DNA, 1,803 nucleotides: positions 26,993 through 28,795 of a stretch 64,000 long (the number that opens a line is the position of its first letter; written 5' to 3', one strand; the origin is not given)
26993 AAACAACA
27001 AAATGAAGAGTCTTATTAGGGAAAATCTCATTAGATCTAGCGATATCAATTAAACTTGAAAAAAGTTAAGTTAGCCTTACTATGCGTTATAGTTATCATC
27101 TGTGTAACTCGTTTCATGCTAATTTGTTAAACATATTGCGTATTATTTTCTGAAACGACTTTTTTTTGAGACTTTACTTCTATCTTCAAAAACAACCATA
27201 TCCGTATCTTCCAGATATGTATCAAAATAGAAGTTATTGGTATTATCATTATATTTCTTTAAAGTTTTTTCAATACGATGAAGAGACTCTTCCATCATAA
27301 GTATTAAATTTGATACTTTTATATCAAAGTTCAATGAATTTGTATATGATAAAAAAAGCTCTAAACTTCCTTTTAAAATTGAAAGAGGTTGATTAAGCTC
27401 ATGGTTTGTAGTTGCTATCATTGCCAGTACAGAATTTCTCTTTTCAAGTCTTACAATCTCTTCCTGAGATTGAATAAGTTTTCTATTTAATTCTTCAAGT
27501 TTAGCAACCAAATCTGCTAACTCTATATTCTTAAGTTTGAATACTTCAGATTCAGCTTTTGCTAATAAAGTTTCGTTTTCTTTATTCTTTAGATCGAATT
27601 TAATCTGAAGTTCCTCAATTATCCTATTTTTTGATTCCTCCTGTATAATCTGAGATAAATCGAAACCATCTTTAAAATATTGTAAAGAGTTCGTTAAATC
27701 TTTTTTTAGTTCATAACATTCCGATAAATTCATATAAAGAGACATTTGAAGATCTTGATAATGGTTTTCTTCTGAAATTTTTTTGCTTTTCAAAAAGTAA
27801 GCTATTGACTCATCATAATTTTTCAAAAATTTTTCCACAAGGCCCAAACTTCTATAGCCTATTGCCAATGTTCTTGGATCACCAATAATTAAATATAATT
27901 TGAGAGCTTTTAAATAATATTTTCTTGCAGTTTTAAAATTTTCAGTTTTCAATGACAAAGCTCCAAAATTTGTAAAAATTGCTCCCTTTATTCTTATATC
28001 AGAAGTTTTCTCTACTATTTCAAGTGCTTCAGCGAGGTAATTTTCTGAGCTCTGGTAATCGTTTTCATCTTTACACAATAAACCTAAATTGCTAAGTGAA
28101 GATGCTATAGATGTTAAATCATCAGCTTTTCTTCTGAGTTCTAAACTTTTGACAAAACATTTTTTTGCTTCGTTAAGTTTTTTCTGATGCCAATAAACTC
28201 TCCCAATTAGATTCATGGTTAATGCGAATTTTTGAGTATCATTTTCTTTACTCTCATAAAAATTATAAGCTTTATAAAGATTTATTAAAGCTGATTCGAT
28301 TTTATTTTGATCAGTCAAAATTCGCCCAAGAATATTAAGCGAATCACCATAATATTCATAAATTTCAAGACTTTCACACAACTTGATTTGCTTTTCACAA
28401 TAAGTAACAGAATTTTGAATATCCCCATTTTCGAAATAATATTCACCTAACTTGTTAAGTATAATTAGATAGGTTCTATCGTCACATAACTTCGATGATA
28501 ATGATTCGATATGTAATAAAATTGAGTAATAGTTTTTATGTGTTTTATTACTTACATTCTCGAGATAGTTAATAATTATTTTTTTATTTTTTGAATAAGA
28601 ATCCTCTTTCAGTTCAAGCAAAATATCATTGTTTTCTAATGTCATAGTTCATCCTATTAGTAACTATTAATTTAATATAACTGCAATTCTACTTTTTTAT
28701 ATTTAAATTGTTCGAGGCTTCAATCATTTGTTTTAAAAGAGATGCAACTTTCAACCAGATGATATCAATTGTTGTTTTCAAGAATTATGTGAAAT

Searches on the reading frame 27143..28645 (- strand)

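Call 38: search_protein_families(library=pfam, proteins=[window:27143-28645:-], max_evalue=0.00001)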
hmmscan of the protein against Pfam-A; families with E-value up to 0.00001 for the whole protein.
window:27143-28645:- (500 aa): 8 families
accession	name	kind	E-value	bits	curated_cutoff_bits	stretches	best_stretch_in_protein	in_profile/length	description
PF13424.12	TPR_12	-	5e-35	120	30.1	3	141-213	3-77/77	Tetratricopeptide repeat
PF13181.12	TPR_8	-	4.1e-22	76.9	25.7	0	144-172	4-32/34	Tetratricopeptide repeat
PF13374.12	TPR_10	-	1.7e-21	76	27.5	0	141-174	2-35/42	Tetratricopeptide repeat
PF07719.23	TPR_2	-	4.6e-20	70.5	27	0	143-171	3-31/34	Tetratricopeptide repeat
PF00515.34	TPR_1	-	4.6e-16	58.3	27.8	0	143-172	3-32/34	Tetratricopeptide repeat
PF13176.12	TPR_7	-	1.8e-06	28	27.9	0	183-216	1-34/36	Tetratricopeptide repeat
PF17874.7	TPR_MalT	-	2.5e-06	27.5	45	0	62-213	42-193/336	MalT-like TPR region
PF23914.1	TPR_CcmH_CycH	-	7.8e-06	26.2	42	0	146-250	55-150/158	Cytochrome c-type biogenesis protein H TPR domain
